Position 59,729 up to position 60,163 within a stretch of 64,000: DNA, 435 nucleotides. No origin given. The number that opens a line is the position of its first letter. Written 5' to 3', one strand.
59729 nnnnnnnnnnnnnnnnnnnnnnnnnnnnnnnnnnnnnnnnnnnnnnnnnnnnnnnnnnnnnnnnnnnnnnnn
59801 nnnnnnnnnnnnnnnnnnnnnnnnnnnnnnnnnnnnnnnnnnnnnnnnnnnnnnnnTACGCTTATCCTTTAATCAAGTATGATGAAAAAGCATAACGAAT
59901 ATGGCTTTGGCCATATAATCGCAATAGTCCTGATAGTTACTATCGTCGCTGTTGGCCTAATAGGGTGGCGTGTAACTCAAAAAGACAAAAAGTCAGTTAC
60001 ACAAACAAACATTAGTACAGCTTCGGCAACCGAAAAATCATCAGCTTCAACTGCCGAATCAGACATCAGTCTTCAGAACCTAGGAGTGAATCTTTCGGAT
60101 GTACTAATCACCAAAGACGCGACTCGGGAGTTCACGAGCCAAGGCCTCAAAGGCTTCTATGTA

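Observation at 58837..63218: Recurrent N-terminal module G-F-[AGS]-H-[IV]-(hydrophobic ~20)-[WT]-R-V on unrelated secreted proteins: a prepilin-like signal without Glu5?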

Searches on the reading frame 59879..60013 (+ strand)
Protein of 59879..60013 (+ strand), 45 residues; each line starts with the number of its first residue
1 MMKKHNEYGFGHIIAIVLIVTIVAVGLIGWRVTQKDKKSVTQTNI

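Call 34: search_protein_representatives(alignment_id=A3)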
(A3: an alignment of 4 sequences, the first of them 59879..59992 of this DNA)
Query: 4 sequences, 40 profile positions. Proteins with E-value up to 0.001 (for the whole library): 156; up to 1e-10: 0; up to 1e-30: 0. The best 150 are listed.
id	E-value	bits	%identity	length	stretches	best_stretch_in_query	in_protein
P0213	2.3e-08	49.5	-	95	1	3-39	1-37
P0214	4.1e-07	45.5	-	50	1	5-39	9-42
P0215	4.7e-07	45.3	-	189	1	5-39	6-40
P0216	4.8e-07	45.3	-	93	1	1-39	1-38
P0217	9.9e-07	44.3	-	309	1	1-38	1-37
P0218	1.1e-06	44.1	-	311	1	1-35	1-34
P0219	1.2e-06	44.0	-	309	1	1-38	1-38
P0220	2.0e-06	43.3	-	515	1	1-38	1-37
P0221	2.3e-06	43.1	-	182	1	5-37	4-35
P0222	2.5e-06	43.0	-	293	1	1-38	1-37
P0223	3.3e-06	42.6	-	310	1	1-40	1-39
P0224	5.6e-06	41.9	-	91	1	4-37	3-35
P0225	5.7e-06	41.8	-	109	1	1-40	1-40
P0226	6.6e-06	41.6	-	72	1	6-39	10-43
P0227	7.2e-06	41.5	-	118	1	3-40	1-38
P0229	8.3e-06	41.3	-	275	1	3-40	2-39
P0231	1.1e-05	40.9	-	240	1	1-39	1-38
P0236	1.6e-05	40.4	-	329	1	1-35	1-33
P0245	3.5e-05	39.3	-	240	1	1-38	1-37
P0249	4.5e-05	39.0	-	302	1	3-37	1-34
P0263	7.5e-05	38.3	-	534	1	1-39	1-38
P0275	1.2e-04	37.6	-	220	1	3-34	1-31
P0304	2.6e-04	36.5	-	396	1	1-38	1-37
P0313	3.0e-04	36.3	-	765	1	1-38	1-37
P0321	3.8e-04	36.0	-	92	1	3-33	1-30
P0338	6.1e-04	35.4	-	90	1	4-37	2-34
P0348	7.1e-04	35.1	-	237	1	5-38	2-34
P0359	8.5e-04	34.9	-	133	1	1-39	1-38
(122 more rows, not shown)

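Call 39: search_protein_families(library=pfam, alignment_id=A4, max_evalue=0.01)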
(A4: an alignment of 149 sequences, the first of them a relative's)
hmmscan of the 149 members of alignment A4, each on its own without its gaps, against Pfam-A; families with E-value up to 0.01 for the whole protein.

A. member 1, P0213 (95 aa): 0 families

B. families by the number of members that match (of 149 scanned): 61 families (the first 25 are shown)
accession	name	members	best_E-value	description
PF09976.15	TPR_21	33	2.3e-05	Tetratricopeptide repeat-like domain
PF18933.6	PsbP_2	13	5.2e-10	PsbP-like protein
PF12685.13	SpoIIIAH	11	0.0015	SpoIIIAH-like protein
PF07963.17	N_methyl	9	0.00032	Prokaryotic N-terminal methylation motif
PF14155.11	DUF4307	9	0.0011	Domain of unknown function (DUF4307)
PF03413.25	PepSY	6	9.6e-20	Peptidase propeptide and YPEB domain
PF21827.1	New_glue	6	5.4e-05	New glue protein family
PF01789.22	PsbP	5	6.7e-06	PsbP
PF05961.16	Chordopox_A13L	5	0.00043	Chordopoxvirus A13L protein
PF12669.12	FeoB_associated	5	0.0011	FeoB-associated Cys-rich membrane protein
PF01471.23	PG_binding_1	4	1.1e-11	Putative peptidoglycan binding domain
PF25686.1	Betaherpes_U91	3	0.00052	Betaherpesvirus U91 protein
PF07790.16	Pilin_N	3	0.0011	Archaeal Type IV pilin, N-terminal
PF00041.27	fn3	2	1.5e-09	Fibronectin type III domain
PF07494.17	Reg_prop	2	2.7e-07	Two component regulator propeller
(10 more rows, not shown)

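Call 48: list_cluster_members(proteins=[P0217, P0220, P0223, P0229, P0236, P0249, P0263, P0313, P0213, P0304])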
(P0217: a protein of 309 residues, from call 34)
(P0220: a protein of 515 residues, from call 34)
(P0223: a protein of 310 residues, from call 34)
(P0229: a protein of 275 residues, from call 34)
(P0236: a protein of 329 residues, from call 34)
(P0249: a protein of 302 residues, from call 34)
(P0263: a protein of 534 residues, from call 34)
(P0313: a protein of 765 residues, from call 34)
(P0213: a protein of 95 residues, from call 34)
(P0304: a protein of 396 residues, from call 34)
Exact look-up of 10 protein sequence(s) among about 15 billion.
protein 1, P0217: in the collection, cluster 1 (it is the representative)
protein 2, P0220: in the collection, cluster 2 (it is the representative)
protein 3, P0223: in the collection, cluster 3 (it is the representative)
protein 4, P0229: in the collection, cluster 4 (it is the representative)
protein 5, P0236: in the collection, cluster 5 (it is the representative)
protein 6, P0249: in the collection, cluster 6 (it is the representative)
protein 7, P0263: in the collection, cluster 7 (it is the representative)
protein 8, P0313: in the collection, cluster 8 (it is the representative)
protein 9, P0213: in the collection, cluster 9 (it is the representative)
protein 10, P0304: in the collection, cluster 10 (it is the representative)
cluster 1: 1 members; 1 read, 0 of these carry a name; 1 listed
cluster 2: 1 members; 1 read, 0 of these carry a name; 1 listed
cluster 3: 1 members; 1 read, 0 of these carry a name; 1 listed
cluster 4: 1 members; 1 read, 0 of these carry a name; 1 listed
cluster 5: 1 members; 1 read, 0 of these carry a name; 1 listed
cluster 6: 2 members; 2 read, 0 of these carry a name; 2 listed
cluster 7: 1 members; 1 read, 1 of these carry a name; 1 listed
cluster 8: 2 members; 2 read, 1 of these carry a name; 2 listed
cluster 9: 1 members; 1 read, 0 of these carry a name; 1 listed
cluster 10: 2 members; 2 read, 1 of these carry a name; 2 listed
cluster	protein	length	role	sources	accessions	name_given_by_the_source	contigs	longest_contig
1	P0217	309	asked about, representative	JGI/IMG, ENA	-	-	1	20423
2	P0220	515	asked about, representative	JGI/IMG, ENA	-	-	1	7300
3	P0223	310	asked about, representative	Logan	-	-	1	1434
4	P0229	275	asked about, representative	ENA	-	-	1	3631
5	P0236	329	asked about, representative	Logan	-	-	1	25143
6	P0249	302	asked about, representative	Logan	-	-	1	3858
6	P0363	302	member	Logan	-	-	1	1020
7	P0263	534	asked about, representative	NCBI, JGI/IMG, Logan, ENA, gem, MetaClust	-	\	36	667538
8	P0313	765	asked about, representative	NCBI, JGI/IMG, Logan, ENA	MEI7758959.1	MAG: fibronectin type III domain-containing protein [bacterium]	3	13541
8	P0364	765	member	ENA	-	-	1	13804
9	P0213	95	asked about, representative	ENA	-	-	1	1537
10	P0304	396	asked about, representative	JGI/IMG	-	-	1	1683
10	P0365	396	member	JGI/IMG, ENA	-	hypothetical protein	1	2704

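Call 61: find_homologous_proteins(query=A6, max_evalue=0.05)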
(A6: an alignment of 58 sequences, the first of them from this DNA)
Query A6 (58 sequences) (45 aa, profile of the alignment): 4 proteins with E <= 0.05 among 8000 candidates.
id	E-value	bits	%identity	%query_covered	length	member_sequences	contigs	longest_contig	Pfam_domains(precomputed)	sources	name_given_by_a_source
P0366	6.5e-10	56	41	71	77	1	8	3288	-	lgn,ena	-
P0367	2.6e-3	35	54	29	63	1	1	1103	-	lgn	-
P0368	5.5e-3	34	43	80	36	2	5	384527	-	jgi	jgi:Tfp pilus assembly protein PilX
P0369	5.6e-3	34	-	-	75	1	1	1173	-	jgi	jgi:predicted negative regulator of RcsB-dependent stress response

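Call 90: search_protein_families(library=ncbifam, proteins=[P0217, P0218, P0231, P0245, P0275, P0348, P0359, P0321, P0338], max_evalue=0.1)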
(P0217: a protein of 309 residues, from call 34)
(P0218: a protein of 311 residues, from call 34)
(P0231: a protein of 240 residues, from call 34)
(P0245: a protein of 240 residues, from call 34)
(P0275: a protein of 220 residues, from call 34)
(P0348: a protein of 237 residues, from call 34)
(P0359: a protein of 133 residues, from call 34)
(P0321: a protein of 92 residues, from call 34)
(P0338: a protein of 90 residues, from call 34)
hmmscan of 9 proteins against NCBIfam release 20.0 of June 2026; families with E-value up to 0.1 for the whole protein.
P0217 (309 aa): 1 family
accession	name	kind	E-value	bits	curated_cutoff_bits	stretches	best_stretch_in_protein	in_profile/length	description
NF040999.1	pilin_ComGC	equivalog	0.016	15.4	75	1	9-28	2-21/84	competence type IV pilus major pilin ComGC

P0218 (311 aa): 0 families

P0231 (240 aa): 6 families
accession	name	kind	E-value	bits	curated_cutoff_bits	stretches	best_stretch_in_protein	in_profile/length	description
NF007800.0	PRK10506.1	equivalog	0.00022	21.1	158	1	4-68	4-68/163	prepilin peptidase-dependent protein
NF042931.1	SAG1386_EF1546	equivalog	0.00056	20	80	1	16-71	33-87/158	SAG1386/EF1546 family surface-associated protein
TIGR03931.1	T7SS_Rv3446c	hypoth_equivalog_domain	0.0012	19.2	47.6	1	19-103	6-82/194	type VII secretion-associated protein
NF041534.1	rodZ_Strepcoccus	equivalog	0.0048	16.1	375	1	18-72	111-167/275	cytoskeleton protein RodZ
NF007862.0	PRK10574.1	equivalog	0.038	14.1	138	1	6-36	2-32/145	prepilin peptidase-dependent pilin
TIGR01708.2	typeII_sec_gspH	equivalog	0.058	13.4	80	0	8-26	1-19/169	type II secretion system minor pseudopilin GspH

P0245 (240 aa): 14 families
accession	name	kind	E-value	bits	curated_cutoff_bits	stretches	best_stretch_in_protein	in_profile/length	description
NF042931.1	SAG1386_EF1546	equivalog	3.4e-05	24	80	1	5-123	21-123/158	SAG1386/EF1546 family surface-associated protein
TIGR03931.1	T7SS_Rv3446c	hypoth_equivalog_domain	0.00019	21.8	47.6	1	17-104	4-88/194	type VII secretion-associated protein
NF007800.0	PRK10506.1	equivalog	0.00019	21.3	158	1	2-39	2-42/163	prepilin peptidase-dependent protein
NF006283.1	PRK08455.1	equivalog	0.0028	17.3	187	1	3-70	11-80/182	flagellar basal body-associated protein FliL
NF038303.1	EPS_HpsB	equivalog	0.0044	17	150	1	7-105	1-103/211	hormogonium polysaccharide secretion pseudopilin HpsB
NF007862.0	PRK10574.1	equivalog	0.0054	16.9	138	1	7-41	3-37/145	prepilin peptidase-dependent pilin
NF047583.1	LIC10604_fam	equivalog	0.014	14.9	200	1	14-95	6-76/161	LIC10604 family protein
NF041600.1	cyt_ox_CcoM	equivalog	0.018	15.5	40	1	17-39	12-34/34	cytochrome c oxidase subunit CcoM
NF037968.1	SemiSWEET_2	subfamily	0.023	14.8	80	0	15-36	27-48/76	SemiSWEET transporter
NF047827.1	T3SSXpsH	equivalog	0.044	13.6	160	1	10-53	2-50/145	type II secretion system protein XpsH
TIGR01708.2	typeII_sec_gspH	equivalog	0.069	13.1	80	0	8-27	1-20/169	type II secretion system minor pseudopilin GspH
TIGR01710.1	typeII_sec_gspG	equivalog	0.078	13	88.85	0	9-49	1-42/134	type II secretion system major pseudopilin GspG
TIGR02532.1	IV_pilin_GFxxxE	domain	0.093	12.6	16.3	0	9-29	2-22/24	prepilin-type N-terminal cleavage/methylation domain-containing protein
NF007660.0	PRK10332.1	equivalog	0.094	13.2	86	0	1-66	1-65/107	prepilin-type N-terminal cleavage/methylation domain-containing protein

P0275 (220 aa): 8 families
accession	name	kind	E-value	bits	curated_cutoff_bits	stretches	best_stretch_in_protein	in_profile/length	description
NF042931.1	SAG1386_EF1546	equivalog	0.00099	19.2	80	1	9-69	31-92/158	SAG1386/EF1546 family surface-associated protein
TIGR03931.1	T7SS_Rv3446c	hypoth_equivalog_domain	0.0072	16.7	47.6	1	14-103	4-88/194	type VII secretion-associated protein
NF007862.0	PRK10574.1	equivalog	0.011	15.9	138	1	4-37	2-35/145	prepilin peptidase-dependent pilin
TIGR02532.1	IV_pilin_GFxxxE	domain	0.02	14.7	16.3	1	7-24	2-19/24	prepilin-type N-terminal cleavage/methylation domain-containing protein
NF007800.0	PRK10506.1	equivalog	0.023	14.5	158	1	4-36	6-41/163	prepilin peptidase-dependent protein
NF006283.1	PRK08455.1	equivalog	0.031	13.9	187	1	9-84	19-94/182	flagellar basal body-associated protein FliL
NF050032.1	Rv1733c_fam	subfamily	0.054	13.4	80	1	12-74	23-88/180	Rv1733c family protein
NF052435.1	BamI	equivalog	0.071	12.9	180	0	14-72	6-64/226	biofilm-associated metzincin protease inhibitor BamI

P0348 (237 aa): 13 families
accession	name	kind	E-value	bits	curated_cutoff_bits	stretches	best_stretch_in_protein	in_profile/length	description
NF042931.1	SAG1386_EF1546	equivalog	0.00019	21.5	80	1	10-83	33-108/158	SAG1386/EF1546 family surface-associated protein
TIGR03931.1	T7SS_Rv3446c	hypoth_equivalog_domain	0.003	17.9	47.6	1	16-94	6-82/194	type VII secretion-associated protein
NF007800.0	PRK10506.1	equivalog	0.0046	16.8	158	1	4-39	7-45/163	prepilin peptidase-dependent protein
TIGR02532.1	IV_pilin_GFxxxE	domain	0.0065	16.3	16.3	1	5-23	1-19/24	prepilin-type N-terminal cleavage/methylation domain-containing protein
NF008109.0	PRK10856.1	equivalog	0.01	15.5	208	1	13-89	118-194/334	cytoskeleton protein RodZ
NF006283.1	PRK08455.1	equivalog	0.012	15.3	187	1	12-70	23-79/182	flagellar basal body-associated protein FliL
TIGR03593.1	yidC_nterm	equivalog_domain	0.014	15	58.25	1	14-76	4-78/363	membrane protein insertase YidC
TIGR01710.1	typeII_sec_gspG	equivalog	0.035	14.1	88.85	1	6-47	1-43/134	type II secretion system major pseudopilin GspG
NF033747.1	class_E_sortase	subfamily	0.035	14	160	1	12-75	6-68/211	class E sortase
NF041534.1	rodZ_Strepcoccus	equivalog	0.035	13.3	375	1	13-79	112-180/275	cytoskeleton protein RodZ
NF007862.0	PRK10574.1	equivalog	0.037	14.1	138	1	4-33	3-32/145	prepilin peptidase-dependent pilin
TIGR03064.1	sortase_srtB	equivalog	0.047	13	153.75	1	11-63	8-61/235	class B sortase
TIGR01708.2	typeII_sec_gspH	equivalog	0.05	13.6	80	0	5-55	1-52/169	type II secretion system minor pseudopilin GspH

P0359 (133 aa): 6 families
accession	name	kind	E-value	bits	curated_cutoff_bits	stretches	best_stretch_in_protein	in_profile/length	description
NF007800.0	PRK10506.1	equivalog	0.00068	19.5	158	1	3-36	3-36/163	prepilin peptidase-dependent protein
NF037978.1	T2SS_GspB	equivalog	0.013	15.8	100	1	16-66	10-57/179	type II secretion system assembly factor GspB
TIGR03931.1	T7SS_Rv3446c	hypoth_equivalog_domain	0.014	15.7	47.6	1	16-92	4-79/194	type VII secretion-associated protein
TIGR02532.1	IV_pilin_GFxxxE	domain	0.02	14.7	16.3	1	8-27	1-20/24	prepilin-type N-terminal cleavage/methylation domain-containing protein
NF042931.1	SAG1386_EF1546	equivalog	0.058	13.5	80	1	9-59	29-79/158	SAG1386/EF1546 family surface-associated protein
NF040946.1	PSII_PsbP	equivalog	0.069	12.8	60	1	60-90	17-47/180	photosystem II reaction center PsbP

P0321 (92 aa): 10 families
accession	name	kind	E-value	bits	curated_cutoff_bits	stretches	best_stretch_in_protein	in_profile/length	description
NF007800.0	PRK10506.1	equivalog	4.2e-05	23.4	158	1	4-55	6-56/163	prepilin peptidase-dependent protein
TIGR03593.1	yidC_nterm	equivalog_domain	0.00075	19.2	58.25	1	16-77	5-62/363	membrane protein insertase YidC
NF042931.1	SAG1386_EF1546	equivalog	0.005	16.9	80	1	10-77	32-98/158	SAG1386/EF1546 family surface-associated protein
TIGR02532.1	IV_pilin_GFxxxE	domain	0.0061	16.4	16.3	1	7-24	2-19/24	prepilin-type N-terminal cleavage/methylation domain-containing protein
NF002352.0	PRK01318.1-3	equivalog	0.013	14.6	447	1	15-87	6-78/562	membrane protein insertase YidC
NF008109.0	PRK10856.1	equivalog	0.019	14.7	208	1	5-79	109-183/334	cytoskeleton protein RodZ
NF007862.0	PRK10574.1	equivalog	0.026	14.7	138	1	4-42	2-40/145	prepilin peptidase-dependent pilin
TIGR01710.1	typeII_sec_gspG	equivalog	0.035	14.1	88.85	1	8-55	2-47/134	type II secretion system major pseudopilin GspG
NF002334.0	PRK01294.1-2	equivalog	0.045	12.9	285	1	14-91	6-80/336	lipase secretion chaperone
NF002351.0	PRK01318.1-1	equivalog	0.059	12.1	740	1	16-65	7-55/545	membrane protein insertase YidC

P0338 (90 aa): 8 families
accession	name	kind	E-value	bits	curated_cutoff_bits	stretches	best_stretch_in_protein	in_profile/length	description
NF007800.0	PRK10506.1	equivalog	0.00015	21.6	158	1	3-46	5-51/163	prepilin peptidase-dependent protein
TIGR03593.1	yidC_nterm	equivalog_domain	0.00023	20.9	58.25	1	16-76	5-68/363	membrane protein insertase YidC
NF052375.1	antisigma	equivalog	0.0034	17.4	100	1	12-65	85-136/217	anti-sigma factor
NF033747.1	class_E_sortase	subfamily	0.009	15.9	160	1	13-60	5-52/211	class E sortase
TIGR02599.1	TIGR02599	subfamily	0.023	13.9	256.5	1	8-82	1-71/361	Verru_Chthon cassette protein C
NF042931.1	SAG1386_EF1546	equivalog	0.028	14.5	80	1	11-70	30-91/158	SAG1386/EF1546 family surface-associated protein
TIGR03495.1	phage_LysB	equivalog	0.031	14.6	92.75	1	14-73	4-66/135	Rz-like lysis system protein LysB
NF002352.0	PRK01318.1-3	equivalog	0.052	12.6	447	1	14-77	8-73/562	membrane protein insertase YidC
